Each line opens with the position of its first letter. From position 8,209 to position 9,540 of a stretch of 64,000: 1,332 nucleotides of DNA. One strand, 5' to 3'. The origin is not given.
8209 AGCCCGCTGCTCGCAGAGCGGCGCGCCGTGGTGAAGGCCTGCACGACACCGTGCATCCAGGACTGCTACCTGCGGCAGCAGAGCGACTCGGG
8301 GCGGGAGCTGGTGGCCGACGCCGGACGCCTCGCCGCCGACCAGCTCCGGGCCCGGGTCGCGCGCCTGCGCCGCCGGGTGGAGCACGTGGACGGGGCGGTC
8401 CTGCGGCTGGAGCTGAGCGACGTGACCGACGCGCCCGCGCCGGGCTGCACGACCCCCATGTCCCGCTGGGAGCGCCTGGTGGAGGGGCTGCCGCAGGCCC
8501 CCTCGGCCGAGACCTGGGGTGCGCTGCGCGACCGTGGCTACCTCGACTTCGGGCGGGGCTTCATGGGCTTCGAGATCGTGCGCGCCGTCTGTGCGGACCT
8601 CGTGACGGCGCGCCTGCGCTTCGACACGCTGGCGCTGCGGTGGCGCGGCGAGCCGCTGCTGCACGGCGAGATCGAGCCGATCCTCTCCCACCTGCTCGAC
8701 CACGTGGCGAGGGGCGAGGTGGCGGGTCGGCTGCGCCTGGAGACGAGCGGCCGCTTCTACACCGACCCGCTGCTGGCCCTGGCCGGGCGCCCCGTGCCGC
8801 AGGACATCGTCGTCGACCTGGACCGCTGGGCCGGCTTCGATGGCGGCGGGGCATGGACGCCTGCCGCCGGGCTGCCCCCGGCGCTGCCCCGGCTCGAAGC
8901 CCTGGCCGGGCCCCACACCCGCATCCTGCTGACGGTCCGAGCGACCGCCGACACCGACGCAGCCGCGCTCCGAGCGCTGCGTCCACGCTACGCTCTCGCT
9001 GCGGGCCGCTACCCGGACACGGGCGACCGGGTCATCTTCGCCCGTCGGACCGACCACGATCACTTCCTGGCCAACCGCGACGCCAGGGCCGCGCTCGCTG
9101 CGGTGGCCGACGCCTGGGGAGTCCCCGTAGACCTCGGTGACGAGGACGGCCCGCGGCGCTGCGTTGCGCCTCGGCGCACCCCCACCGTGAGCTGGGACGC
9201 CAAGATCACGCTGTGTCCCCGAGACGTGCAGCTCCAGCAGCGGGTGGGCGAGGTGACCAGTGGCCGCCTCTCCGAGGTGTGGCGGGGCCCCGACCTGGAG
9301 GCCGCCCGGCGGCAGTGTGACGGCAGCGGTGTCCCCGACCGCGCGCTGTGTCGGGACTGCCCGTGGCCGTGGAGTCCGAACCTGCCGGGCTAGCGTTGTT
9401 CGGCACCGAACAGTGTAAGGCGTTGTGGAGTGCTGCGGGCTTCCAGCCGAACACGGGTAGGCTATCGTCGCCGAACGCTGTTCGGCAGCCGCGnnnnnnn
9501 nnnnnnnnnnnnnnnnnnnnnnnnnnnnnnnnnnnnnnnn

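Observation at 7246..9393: Tandemly duplicated radical-SAM/SPASM protein whose second half has lost the [4Fe-4S]-binding CxxxCxxC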

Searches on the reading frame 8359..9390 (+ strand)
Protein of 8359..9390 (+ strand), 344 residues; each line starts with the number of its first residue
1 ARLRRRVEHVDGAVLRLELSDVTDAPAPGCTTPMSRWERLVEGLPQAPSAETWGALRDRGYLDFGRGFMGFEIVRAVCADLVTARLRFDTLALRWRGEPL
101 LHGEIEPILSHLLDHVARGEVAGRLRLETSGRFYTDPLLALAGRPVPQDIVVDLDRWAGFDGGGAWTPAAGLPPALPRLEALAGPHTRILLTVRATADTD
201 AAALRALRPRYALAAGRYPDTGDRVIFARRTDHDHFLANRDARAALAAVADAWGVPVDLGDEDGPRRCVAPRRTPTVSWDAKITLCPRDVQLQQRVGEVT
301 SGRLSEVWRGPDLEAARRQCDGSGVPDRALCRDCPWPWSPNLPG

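Call 23: search_solved_structures(query=A2, max_evalue=10, show_alignments=2)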
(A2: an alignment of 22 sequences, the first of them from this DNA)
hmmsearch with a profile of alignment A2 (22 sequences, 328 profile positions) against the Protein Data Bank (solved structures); distinct sequences matched with E-value up to 10: 6.
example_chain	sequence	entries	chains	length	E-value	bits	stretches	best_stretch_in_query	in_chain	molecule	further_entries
4m7s_A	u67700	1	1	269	1.3e-07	34.5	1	248-321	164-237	BtrN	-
4m7t_A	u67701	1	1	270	1.3e-07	34.5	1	248-321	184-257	BtrN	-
7vob_C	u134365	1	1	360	0.54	12.8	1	97-165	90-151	Cytosylglucuronate decarboxylase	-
7voc_C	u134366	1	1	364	0.55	12.7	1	97-165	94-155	Cytosylglucuronate decarboxylase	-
5wgg_A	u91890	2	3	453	1.4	11.4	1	66-158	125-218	Radical SAM domain protein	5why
7wzv_A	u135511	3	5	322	1.4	11.4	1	97-139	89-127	4Fe-4S cluster-binding domain-containing protein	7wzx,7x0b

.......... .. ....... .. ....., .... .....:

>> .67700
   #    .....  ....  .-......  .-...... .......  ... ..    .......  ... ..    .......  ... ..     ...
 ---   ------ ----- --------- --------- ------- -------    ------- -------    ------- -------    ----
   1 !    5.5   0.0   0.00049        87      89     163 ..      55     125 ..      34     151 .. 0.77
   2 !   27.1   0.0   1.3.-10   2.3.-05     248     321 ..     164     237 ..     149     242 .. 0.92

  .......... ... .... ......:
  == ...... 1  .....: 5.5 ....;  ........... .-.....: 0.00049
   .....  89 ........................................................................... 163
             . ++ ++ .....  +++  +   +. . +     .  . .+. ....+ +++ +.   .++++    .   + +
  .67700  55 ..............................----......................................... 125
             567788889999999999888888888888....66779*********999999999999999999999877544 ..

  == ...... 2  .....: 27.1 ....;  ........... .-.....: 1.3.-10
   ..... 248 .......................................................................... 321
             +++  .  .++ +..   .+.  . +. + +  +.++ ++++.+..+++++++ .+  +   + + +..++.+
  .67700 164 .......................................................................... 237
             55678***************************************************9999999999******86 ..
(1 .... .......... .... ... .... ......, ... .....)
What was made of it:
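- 9160..9360 (+): C-half twitch-type Fe-S domain: C639, C657, C702, C705. C691 is an extra, non-conserved Cys. The C-half profile aligns all four Cys with the four Cys of the BtrN twitch region (E 1.3e-7, call 23).
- On Twitch domain (BtrN type), C-half: C639, C657, C702 and C705 align with the four Cys of the BtrN twitch region (E 1.3e-7, call 23).
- Closest known: BtrN. Same: Its four Cys (639, 657, 702, 705) align one-to-one with the four Cys of the BtrN twitch region (call 23).
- Checked: The C-half profile hits BtrN at E 1.3e-7 with all four twitch Cys aligned (call 23).
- BtrN E 1.3e-7 with four aligned Cys (call 23).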

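Call 24: search_protein_families(library=pfam, alignment_id=A2, max_evalue=10)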
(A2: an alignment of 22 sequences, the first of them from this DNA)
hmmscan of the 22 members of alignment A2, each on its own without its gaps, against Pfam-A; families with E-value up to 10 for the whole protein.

A. member 1, seq(344 aa): 2 families
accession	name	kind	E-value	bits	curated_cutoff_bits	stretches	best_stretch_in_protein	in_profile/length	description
PF13186.11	SPASM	-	1.8e-06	28.6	21.5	1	268-335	1-67/67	Iron-sulfur cluster-binding domain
PF24755.2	SpoVR_C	-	0.2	12.1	27.6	1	222-262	12-53/55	SpoVR-like C-terminal domain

B. families by the number of members that match (of 22 scanned): 5 families
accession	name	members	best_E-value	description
PF13186.11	SPASM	22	2e-10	Iron-sulfur cluster-binding domain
PF04055.27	Radical_SAM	3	0.0018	Radical SAM superfamily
PF22142.1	Hao_C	1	0.11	Hydroxylamine oxidoreductase, C-terminal domain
PF25719.1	UL145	1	0.18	Cytomegalovirus UL145 protein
PF24755.2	SpoVR_C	1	0.2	SpoVR-like C-terminal domain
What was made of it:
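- On SPASM domain (PF13186 / TIGR04085): The C-half alone scores 28.6 bits, and 22 of 22 C-halves match (call 24).
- Checked: Pfam SPASM matches 22 of 22 C-halves (call 24).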

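Call 46: predict_structure(alignment_id=A2)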
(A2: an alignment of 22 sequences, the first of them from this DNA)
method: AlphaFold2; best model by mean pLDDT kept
length: 344 residues; sequences in the alignment: 22
mean_pLDDT: 89.9   pTM: 0.90
mean pLDDT of the five models: 89.9, 89.5, 89.0, 88.6, 88.1
residues with pLDDT >= 90: 239; 70-90: 83; 50-70: 19; < 50: 3
segments of 3 or more residues with pLDDT < 50: none
pLDDT, mean of each block of 10 residues (from residue 1): 75 94 84 89 93 92 91 98 97 89 96 98 97 94 98 90 79 95 98 94 96 96 96 87 96 95 78 91 82 88 95 88 72 64 70
secondary structure, 60 per line:
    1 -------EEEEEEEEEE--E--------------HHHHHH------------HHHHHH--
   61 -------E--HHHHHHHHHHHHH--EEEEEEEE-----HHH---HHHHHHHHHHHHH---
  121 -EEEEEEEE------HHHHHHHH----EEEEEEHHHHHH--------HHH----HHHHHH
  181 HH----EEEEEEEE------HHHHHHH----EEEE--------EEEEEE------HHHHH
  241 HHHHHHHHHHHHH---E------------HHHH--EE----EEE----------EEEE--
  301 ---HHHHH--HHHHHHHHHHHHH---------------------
elements in order: E8-17 H35-40 H53-58 H71-83 E86-93 H105-117 E122-129 H136-143 E148-153 H154-159 H175-182 E187-194 H201-207 E212-215 E224-229 H236-253 H270-273 E282-284 E295-298 H304-308 H311-323
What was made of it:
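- pLDDT 89.9 (call 46). The fold is predicted with confidence (pLDDT ~90; call 46).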

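Call 47: search_protein_representatives(alignment_id=A2)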
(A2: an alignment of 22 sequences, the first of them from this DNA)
Query: 22 sequences, 328 profile positions. Proteins with E-value up to 0.001 (for the whole library): 4955; up to 1e-10: 498; up to 1e-30: 34. The best 150 are listed.
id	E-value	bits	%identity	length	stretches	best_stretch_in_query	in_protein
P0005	1.8e-140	484.4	-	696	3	2-327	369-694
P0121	7.3e-139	479.1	-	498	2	5-327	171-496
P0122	3.2e-129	447.4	-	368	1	4-327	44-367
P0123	1.8e-118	412.1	-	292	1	40-327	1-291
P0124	4.2e-108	378.0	-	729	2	6-326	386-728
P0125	1.1e-104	366.8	-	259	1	69-327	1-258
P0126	6.7e-101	354.3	-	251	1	69-327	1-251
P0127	5.5e-96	338.2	-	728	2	7-327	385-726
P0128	5.0e-85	302.1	-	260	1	69-327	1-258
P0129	2.7e-83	296.4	-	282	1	15-294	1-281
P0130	3.6e-78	279.6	-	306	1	14-322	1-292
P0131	3.5e-76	273.1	-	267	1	62-327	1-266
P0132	9.2e-73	261.8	-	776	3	9-184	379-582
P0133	6.8e-70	252.4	-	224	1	79-279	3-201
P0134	1.6e-68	247.9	-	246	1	107-327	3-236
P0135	5.6e-66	239.5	-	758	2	6-327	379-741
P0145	1.2e-40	156.2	-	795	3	65-324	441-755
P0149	1.5e-34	136.3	-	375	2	65-185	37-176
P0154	1.4e-30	123.2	-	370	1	66-327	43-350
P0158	5.5e-29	117.9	-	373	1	63-327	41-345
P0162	3.2e-26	108.9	-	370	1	75-327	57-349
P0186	4.9e-19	85.2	-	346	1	63-326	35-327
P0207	2.5e-17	79.7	-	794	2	57-140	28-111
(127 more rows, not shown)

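Call 50: search_protein_families(library=ncbifam, proteins=[P0154, P0158, P0162, P0186, P0145, window:8362-9390:+], max_evalue=0.001)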
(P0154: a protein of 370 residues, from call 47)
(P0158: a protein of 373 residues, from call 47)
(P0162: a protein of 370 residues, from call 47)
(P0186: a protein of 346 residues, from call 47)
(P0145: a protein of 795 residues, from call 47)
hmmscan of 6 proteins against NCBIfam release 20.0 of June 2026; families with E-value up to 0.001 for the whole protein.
P0154 (370 aa): 23 families
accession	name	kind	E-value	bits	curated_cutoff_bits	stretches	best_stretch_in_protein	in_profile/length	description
TIGR04317.1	W_rSAM_matur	equivalog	2.5e-24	86.1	380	1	14-352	5-323/349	tungsten cofactor oxidoreductase radical SAM maturase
TIGR04321.1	spiroSPASM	subfamily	2.1e-14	53.1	250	1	13-199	231-408/510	spiro-SPASM protein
TIGR04311.1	rSAM_Geo_metal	subfamily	2.2e-14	53.4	400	1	15-199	5-176/423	radical SAM/SPASM family putative metalloenzyme maturase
TIGR04054.1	rSAM_NirJ1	equivalog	2.6e-09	36.2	650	1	5-116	29-127/387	putative heme d1 biosynthesis radical SAM protein NirJ1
TIGR04251.1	SCM_rSAM_ScmF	equivalog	8.3e-09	35.3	400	1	15-162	6-142/353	SynChlorMet cassette radical SAM/SPASM protein ScmF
TIGR02666.1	moaA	equivalog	6.3e-08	32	284.05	1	17-121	14-113/336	GTP 3',8-cyclase MoaA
TIGR04055.1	rSAM_NirJ2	equivalog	1.5e-07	31.3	500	1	15-115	2-89/326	putative heme d1 biosynthesis radical SAM protein NirJ2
NF033640.1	N_Twi_rSAM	subfamily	3.8e-07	29.6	170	0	6-116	104-221/398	twitch domain-containing radical SAM protein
TIGR04051.1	rSAM_NirJ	equivalog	4.3e-07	29.2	515.45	1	15-113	4-90/354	heme d1 biosynthesis radical SAM protein NirJ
NF050035.1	rSAM_WgK_link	exception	6.6e-07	28.6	650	1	17-162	13-144/367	radical SAM/SPASM peptide maturase WgkB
TIGR04250.1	SCM_rSAM_ScmE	equivalog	1e-06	27.9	400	0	17-161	7-137/358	SynChlorMet cassette radical SAM/SPASM protein ScmE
TIGR04546.1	rSAM_ahbC_deAc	equivalog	6.8e-06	25.1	650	1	15-114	41-128/390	12,18-didecarboxysiroheme deacetylase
NF047865.1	rSAM_PapB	equivalog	8.2e-06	25.3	340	1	16-123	6-112/330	PapB family radical SAM/SPASM ranthipeptide maturase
NF012164.0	AlbA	equivalog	1.6e-05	23.5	850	1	15-147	115-232/442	subtilosin maturase AlbA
TIGR04133.1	rSAM_w_lipo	hypoth_equivalog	2.3e-05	23.5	425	0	13-86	24-94/350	TIGR04133 family radical SAM/SPASM protein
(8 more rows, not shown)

P0158 (373 aa): 33 families (the best 25 are shown)
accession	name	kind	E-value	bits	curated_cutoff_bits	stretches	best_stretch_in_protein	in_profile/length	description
TIGR04317.1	W_rSAM_matur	equivalog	6.5e-18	64.9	380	1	15-340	5-316/349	tungsten cofactor oxidoreductase radical SAM maturase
TIGR04321.1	spiroSPASM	subfamily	9e-12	44.4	250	1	11-199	228-408/510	spiro-SPASM protein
TIGR04311.1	rSAM_Geo_metal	subfamily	1.2e-11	44.3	400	1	14-189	3-167/423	radical SAM/SPASM family putative metalloenzyme maturase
TIGR02666.1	moaA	equivalog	1.7e-08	33.8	284.05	1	14-171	10-156/336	GTP 3',8-cyclase MoaA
NF033640.1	N_Twi_rSAM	subfamily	3.5e-07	29.7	170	0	269-346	3-78/398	twitch domain-containing radical SAM protein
TIGR04251.1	SCM_rSAM_ScmF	equivalog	3.7e-07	29.9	400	1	18-176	8-151/353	SynChlorMet cassette radical SAM/SPASM protein ScmF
NF047865.1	rSAM_PapB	equivalog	4.2e-07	29.5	340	1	14-123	3-111/330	PapB family radical SAM/SPASM ranthipeptide maturase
TIGR03962.1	mycofact_rSAM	equivalog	7.9e-07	28.5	265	1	16-194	14-171/339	mycofactocin radical SAM maturase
NF045574.1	sacti_mat_StsB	exception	1.7e-06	27.2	625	1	19-196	101-256/466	StsB family radical SAM/SPASM domain sactipeptide maturase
TIGR04054.1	rSAM_NirJ1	equivalog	1.9e-06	26.7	650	1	13-86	35-102/387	putative heme d1 biosynthesis radical SAM protein NirJ1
TIGR04038.1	tatD_link_rSAM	subfamily_domain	6.9e-06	26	129.7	1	15-163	9-151/192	TatD family nuclease-associated radical SAM protein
TIGR04051.1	rSAM_NirJ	equivalog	7.3e-06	25.2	515.45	0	17-104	5-82/354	heme d1 biosynthesis radical SAM protein NirJ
TIGR04545.1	rSAM_ahbD_hemeb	equivalog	7.9e-06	25.5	500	1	18-148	4-120/339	heme b synthase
NF045646.2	rSAM_Se_TrsS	equivalog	1.7e-05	23.6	490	1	16-188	88-243/441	radical SAM (seleno)protein TrsS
NF050038.1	rSAM_RiPP_GggB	equivalog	5.4e-05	22.4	650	1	16-122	44-145/398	streptosactin maturase GggB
TIGR04085.1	rSAM_more_4Fe4S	domain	0.00019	21.8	27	1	271-338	1-65/93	SPASM domain-containing protein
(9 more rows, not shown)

P0162 (370 aa): 16 families
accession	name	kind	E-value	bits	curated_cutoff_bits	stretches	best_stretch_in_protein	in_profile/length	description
TIGR04311.1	rSAM_Geo_metal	subfamily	3.5e-13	49.4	400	1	18-196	4-170/423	radical SAM/SPASM family putative metalloenzyme maturase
TIGR04317.1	W_rSAM_matur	equivalog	5.2e-13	48.8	380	1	18-198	5-169/349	tungsten cofactor oxidoreductase radical SAM maturase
TIGR04321.1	spiroSPASM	subfamily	6.5e-10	38.3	250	1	17-202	231-407/510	spiro-SPASM protein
TIGR02666.1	moaA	equivalog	7.7e-09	35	284.05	1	17-169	10-154/336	GTP 3',8-cyclase MoaA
NF033640.1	N_Twi_rSAM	subfamily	1.1e-07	31.3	170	0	275-343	5-71/398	twitch domain-containing radical SAM protein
NF045574.1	sacti_mat_StsB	exception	7.8e-07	28.3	625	1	23-198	102-254/466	StsB family radical SAM/SPASM domain sactipeptide maturase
TIGR03962.1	mycofact_rSAM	equivalog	3e-06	26.7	265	1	19-169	14-147/339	mycofactocin radical SAM maturase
TIGR04053.2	TIGR04053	equivalog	6.8e-06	25.6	395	1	20-174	11-154/366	TIGR04053 family radical SAM/SPASM domain-containing protein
NF047865.1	rSAM_PapB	equivalog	7.6e-06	25.4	340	1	18-121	4-105/330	PapB family radical SAM/SPASM ranthipeptide maturase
TIGR04251.1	SCM_rSAM_ScmF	equivalog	1.8e-05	24.3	400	1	21-151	8-126/353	SynChlorMet cassette radical SAM/SPASM protein ScmF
TIGR04546.1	rSAM_ahbC_deAc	equivalog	5.2e-05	22.2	650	1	19-195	41-195/390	12,18-didecarboxysiroheme deacetylase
TIGR04545.1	rSAM_ahbD_hemeb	equivalog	8.1e-05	22.2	500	1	21-151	4-119/339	heme b synthase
TIGR04269.1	SAM_SPASM_FxsB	subfamily_domain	0.00013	21.2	370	1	19-163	4-152/363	FxsB family cyclophane-forming radical SAM/SPASM peptide maturase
TIGR04082.1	rSAM_for_selen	equivalog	0.00029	19.7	350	1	23-97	205-273/516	thio(seleno)oxazole modification radical SAM maturase SbtM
TIGR04054.1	rSAM_NirJ1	equivalog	0.00032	19.4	650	1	15-120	34-126/387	putative heme d1 biosynthesis radical SAM protein NirJ1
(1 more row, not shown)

P0186 (346 aa): 33 families (the best 25 are shown)
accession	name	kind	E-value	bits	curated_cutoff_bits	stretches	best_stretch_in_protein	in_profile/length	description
TIGR04317.1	W_rSAM_matur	equivalog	4.3e-23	82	380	1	9-183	5-166/349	tungsten cofactor oxidoreductase radical SAM maturase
TIGR04321.1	spiroSPASM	subfamily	3.3e-22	78.8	250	1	8-207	231-418/510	spiro-SPASM protein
NF033640.1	N_Twi_rSAM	subfamily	1.4e-18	67.2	170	2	9-231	112-335/398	twitch domain-containing radical SAM protein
TIGR04311.1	rSAM_Geo_metal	subfamily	1.5e-16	60.5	400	1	9-180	4-166/423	radical SAM/SPASM family putative metalloenzyme maturase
TIGR04068.1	rSAM_ocin_clost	equivalog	1e-14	54.3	500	1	9-174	85-249/462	Cys-rich peptide radical SAM maturase CcpM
TIGR04251.1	SCM_rSAM_ScmF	equivalog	1.3e-14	54.4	400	1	10-177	6-158/353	SynChlorMet cassette radical SAM/SPASM protein ScmF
TIGR04250.1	SCM_rSAM_ScmE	equivalog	2e-12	46.7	400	1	10-179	5-156/358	SynChlorMet cassette radical SAM/SPASM protein ScmE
TIGR04055.1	rSAM_NirJ2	equivalog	6.5e-12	45.6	500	1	13-170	5-148/326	putative heme d1 biosynthesis radical SAM protein NirJ2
NF050035.1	rSAM_WgK_link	exception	1.3e-10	40.8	650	1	9-155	10-145/367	radical SAM/SPASM peptide maturase WgkB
TIGR03962.1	mycofact_rSAM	equivalog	3.1e-10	39.7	265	1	10-305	14-294/339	mycofactocin radical SAM maturase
TIGR04148.1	GG_samocin_CFB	equivalog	4.8e-10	39.2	300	1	10-182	19-192/411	radical SAM peptide maturase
NF047865.1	rSAM_PapB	equivalog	6.5e-10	38.7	340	1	10-271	5-265/330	PapB family radical SAM/SPASM ranthipeptide maturase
TIGR02666.1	moaA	equivalog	9.8e-10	37.9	284.05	1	9-156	11-153/336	GTP 3',8-cyclase MoaA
NF040492.1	not_ScfB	exception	1.9e-08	33.7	855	1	11-292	98-386/450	ScfB-related radical SAM/SPASM orphan maturase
TIGR04054.1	rSAM_NirJ1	equivalog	1.8e-07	30.2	650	1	11-182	39-191/387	putative heme d1 biosynthesis radical SAM protein NirJ1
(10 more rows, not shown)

P0145 (795 aa): 44 families (the best 25 are shown)
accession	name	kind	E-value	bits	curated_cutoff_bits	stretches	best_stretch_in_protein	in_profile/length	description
TIGR04317.1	W_rSAM_matur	equivalog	6.3e-38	130.8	380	2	412-590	2-168/349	tungsten cofactor oxidoreductase radical SAM maturase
TIGR04311.1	rSAM_Geo_metal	subfamily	1.1e-32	113.7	400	2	415-588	4-169/423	radical SAM/SPASM family putative metalloenzyme maturase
NF033640.1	N_Twi_rSAM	subfamily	1.6e-32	113.1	170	3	290-591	5-293/398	twitch domain-containing radical SAM protein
TIGR04321.1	spiroSPASM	subfamily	9.3e-28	97.2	250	2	418-561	235-379/510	spiro-SPASM protein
TIGR03962.1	mycofact_rSAM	equivalog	8.3e-18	64.6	265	1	417-594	15-174/339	mycofactocin radical SAM maturase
TIGR04545.1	rSAM_ahbD_hemeb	equivalog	7.4e-13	48.6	500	1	416-595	2-164/339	heme b synthase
TIGR04250.1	SCM_rSAM_ScmE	equivalog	2.8e-12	46.2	400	1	414-558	3-137/358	SynChlorMet cassette radical SAM/SPASM protein ScmE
TIGR04064.1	rSAM_nif11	equivalog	5.8e-12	45.1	518.7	1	415-561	79-227/459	nif11-like peptide radical SAM maturase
TIGR04251.1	SCM_rSAM_ScmF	equivalog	1.3e-11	44.5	400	1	415-596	5-172/353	SynChlorMet cassette radical SAM/SPASM protein ScmF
TIGR02666.1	moaA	equivalog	1.3e-11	44.1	284.05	1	418-561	14-153/336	GTP 3',8-cyclase MoaA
NF050035.1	rSAM_WgK_link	exception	1.5e-11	43.9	650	1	416-558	11-143/367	radical SAM/SPASM peptide maturase WgkB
NF047865.1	rSAM_PapB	equivalog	3.8e-11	42.8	340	1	416-563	5-154/330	PapB family radical SAM/SPASM ranthipeptide maturase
TIGR04546.1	rSAM_ahbC_deAc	equivalog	2.4e-09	36.5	650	1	407-591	31-198/390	12,18-didecarboxysiroheme deacetylase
TIGR04085.1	rSAM_more_4Fe4S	domain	1e-08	35.4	27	0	687-751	4-65/93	SPASM domain-containing protein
TIGR04054.1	rSAM_NirJ1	equivalog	1e-08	34.3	650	1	415-566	37-177/387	putative heme d1 biosynthesis radical SAM protein NirJ1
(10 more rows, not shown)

window:8362-9390:+ (343 aa): 0 families
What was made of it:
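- Tried and rejected: NCBIfam on the C-half alone found nothing (call 50).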

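Call 54: find_encoding_contigs(protein=P0135, flank=10000, max_places=3)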
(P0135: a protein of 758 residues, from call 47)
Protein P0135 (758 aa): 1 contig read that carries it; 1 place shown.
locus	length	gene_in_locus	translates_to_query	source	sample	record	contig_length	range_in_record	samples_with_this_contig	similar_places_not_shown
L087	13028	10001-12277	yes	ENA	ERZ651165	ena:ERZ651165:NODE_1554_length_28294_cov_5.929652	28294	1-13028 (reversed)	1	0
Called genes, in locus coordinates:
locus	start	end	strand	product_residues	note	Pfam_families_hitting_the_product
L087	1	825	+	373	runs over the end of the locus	PF00278:Orn_DAP_Arg_deC, PF02784:Orn_Arg_deC_N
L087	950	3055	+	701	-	PF13699:eCIS_core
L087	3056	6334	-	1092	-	PF00069:Pkinase, PF07714:PK_Tyr_Ser-Thr, PF13424:TPR_12 (weak)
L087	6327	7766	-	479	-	PF00158:Sigma54_activat, PF14532:Sigma54_activ_2, PF07728:AAA_5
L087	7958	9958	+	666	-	PF00144:Beta-lactamase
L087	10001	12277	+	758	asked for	PF04055:Radical_SAM, PF13186:SPASM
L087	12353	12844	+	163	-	-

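Call 55: find_encoding_contigs(protein=P0132, flank=10000, max_places=3)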
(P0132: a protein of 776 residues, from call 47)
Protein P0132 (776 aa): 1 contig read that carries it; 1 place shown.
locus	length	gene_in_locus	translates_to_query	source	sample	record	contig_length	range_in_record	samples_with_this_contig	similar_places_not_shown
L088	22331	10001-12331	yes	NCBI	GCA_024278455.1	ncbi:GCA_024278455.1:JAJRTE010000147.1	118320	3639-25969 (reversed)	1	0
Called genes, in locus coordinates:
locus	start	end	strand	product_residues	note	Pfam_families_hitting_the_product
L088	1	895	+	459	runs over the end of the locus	PF05167:DUF711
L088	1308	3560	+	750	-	PF00012:HSP70, PF06723:MreB_Mbl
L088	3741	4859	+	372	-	PF04107:GCS2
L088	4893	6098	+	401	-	PF04107:GCS2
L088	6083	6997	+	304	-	PF00588:SpoU_methylase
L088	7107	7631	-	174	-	PF10825:DUF2752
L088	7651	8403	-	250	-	PF04893:Yip1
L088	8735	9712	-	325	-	-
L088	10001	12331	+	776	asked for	PF04055:Radical_SAM, PF13186:SPASM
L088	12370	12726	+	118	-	-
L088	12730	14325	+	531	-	-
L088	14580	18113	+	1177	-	PF00069:Pkinase, PF07714:PK_Tyr_Ser-Thr, PF03109:ABC1, PF13191:AAA_16, PF07719:TPR_2 (faint), PF17874:TPR_MalT (weak), PF13424:TPR_12 (weak), PF17874:TPR_MalT (weak), +1 more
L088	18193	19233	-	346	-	PF13103:TonB_2, PF03544:TonB_C (weak)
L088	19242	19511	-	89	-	PF13186:SPASM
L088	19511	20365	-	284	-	PF04055:Radical_SAM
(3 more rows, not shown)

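Call 67: find_encoding_contigs(protein=P0162, flank=8000, max_places=3)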
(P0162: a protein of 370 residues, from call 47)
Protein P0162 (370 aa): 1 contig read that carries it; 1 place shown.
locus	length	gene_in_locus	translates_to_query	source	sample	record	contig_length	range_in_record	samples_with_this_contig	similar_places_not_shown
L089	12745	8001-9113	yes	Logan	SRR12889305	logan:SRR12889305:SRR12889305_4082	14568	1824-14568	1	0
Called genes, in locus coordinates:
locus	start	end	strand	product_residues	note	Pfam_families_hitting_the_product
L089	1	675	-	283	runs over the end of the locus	PF06750:A24_N_bact, PF01478:Peptidase_A24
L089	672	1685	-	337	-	PF01041:DegT_DnrJ_EryC1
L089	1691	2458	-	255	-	PF12679:ABC2_membrane_2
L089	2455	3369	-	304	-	PF00005:ABC_tran, PF13304:AAA_21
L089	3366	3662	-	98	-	PF13186:SPASM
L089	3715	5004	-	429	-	-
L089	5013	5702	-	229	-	-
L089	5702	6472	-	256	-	PF04055:Radical_SAM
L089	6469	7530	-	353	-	PF04055:Radical_SAM, PF13186:SPASM (weak)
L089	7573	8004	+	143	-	-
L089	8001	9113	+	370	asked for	PF04055:Radical_SAM, PF13186:SPASM (weak)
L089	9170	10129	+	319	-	PF04055:Radical_SAM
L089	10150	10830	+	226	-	-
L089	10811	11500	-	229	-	PF01370:Epimerase (weak)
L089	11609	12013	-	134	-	-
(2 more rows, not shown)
